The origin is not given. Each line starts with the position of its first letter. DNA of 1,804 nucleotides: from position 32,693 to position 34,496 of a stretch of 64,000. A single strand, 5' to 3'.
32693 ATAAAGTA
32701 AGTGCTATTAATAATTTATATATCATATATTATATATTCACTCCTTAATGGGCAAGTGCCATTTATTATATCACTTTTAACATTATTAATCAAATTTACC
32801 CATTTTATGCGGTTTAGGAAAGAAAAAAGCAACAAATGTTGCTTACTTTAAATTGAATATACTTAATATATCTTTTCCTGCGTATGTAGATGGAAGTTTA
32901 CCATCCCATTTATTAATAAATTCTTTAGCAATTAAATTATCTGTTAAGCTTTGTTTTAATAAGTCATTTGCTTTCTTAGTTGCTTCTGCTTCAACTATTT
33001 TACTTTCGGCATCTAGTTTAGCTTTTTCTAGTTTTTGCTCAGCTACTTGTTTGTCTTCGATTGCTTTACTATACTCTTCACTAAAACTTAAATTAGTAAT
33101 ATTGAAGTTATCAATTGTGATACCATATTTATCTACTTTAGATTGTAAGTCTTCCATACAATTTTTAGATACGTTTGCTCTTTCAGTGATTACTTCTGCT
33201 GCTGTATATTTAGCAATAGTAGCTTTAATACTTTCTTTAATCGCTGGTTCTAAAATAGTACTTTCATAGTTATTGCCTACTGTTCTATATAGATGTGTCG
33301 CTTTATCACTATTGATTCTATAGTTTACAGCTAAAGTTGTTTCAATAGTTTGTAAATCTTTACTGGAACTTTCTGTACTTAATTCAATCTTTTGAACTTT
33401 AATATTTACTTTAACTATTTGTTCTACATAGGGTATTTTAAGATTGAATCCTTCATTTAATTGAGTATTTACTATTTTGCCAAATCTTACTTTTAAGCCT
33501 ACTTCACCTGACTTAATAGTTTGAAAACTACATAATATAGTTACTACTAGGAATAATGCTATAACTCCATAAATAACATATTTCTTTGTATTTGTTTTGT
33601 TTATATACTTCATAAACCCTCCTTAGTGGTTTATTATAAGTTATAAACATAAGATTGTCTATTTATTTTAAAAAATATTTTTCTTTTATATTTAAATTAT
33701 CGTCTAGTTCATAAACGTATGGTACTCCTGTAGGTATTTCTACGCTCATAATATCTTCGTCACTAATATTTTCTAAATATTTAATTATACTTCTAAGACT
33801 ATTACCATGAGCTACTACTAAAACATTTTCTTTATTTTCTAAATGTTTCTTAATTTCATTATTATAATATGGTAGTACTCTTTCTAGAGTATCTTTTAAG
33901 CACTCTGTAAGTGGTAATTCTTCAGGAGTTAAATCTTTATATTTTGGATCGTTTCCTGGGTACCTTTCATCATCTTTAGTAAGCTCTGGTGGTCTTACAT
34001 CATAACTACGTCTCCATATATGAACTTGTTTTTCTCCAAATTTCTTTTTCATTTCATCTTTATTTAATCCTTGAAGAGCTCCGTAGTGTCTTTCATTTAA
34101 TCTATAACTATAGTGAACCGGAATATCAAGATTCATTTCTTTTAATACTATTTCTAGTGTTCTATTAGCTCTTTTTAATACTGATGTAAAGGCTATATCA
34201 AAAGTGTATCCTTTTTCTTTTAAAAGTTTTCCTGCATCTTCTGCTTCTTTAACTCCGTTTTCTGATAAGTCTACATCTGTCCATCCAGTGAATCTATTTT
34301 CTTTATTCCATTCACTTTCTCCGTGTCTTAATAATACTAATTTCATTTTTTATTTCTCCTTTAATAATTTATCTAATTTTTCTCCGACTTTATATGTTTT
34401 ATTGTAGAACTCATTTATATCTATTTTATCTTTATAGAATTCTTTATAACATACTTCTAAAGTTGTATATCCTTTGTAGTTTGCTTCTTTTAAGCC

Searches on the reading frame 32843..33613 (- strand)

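Call 35: search_protein_families(library=pfam, proteins=[window:32843-33613:-], max_evalue=0.001)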
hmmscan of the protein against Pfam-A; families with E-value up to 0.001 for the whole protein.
window:32843-33613:- (256 aa): 2 families
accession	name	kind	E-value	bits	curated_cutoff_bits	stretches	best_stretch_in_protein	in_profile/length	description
PF01145.31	Band_7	-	2.8e-38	132.2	23.6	1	32-203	2-173/176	SPFH domain / Band 7 family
PF13421.11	Band_7_1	-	3e-05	24.2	24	1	121-189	137-207/211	SPFH domain-Band 7 family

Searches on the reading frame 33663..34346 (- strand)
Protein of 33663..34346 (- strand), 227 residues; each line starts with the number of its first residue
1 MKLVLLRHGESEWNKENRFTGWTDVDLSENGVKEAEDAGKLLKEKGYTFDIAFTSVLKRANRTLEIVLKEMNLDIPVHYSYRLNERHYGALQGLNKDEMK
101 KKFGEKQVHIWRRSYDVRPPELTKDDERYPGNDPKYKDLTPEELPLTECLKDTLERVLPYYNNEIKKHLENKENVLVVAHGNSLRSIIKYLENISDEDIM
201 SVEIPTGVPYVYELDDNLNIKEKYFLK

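Call 35: search_protein_families(library=pfam, proteins=[window:33663-34346:-], max_evalue=0.001)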
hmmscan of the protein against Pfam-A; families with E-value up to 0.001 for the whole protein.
window:33663-34346:- (227 aa): 1 family
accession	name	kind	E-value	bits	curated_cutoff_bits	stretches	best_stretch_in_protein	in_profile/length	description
PF00300.27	His_Phos_1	-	2.9e-40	138.5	21.7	2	3-121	1-115/194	Histidine phosphatase superfamily (branch 1)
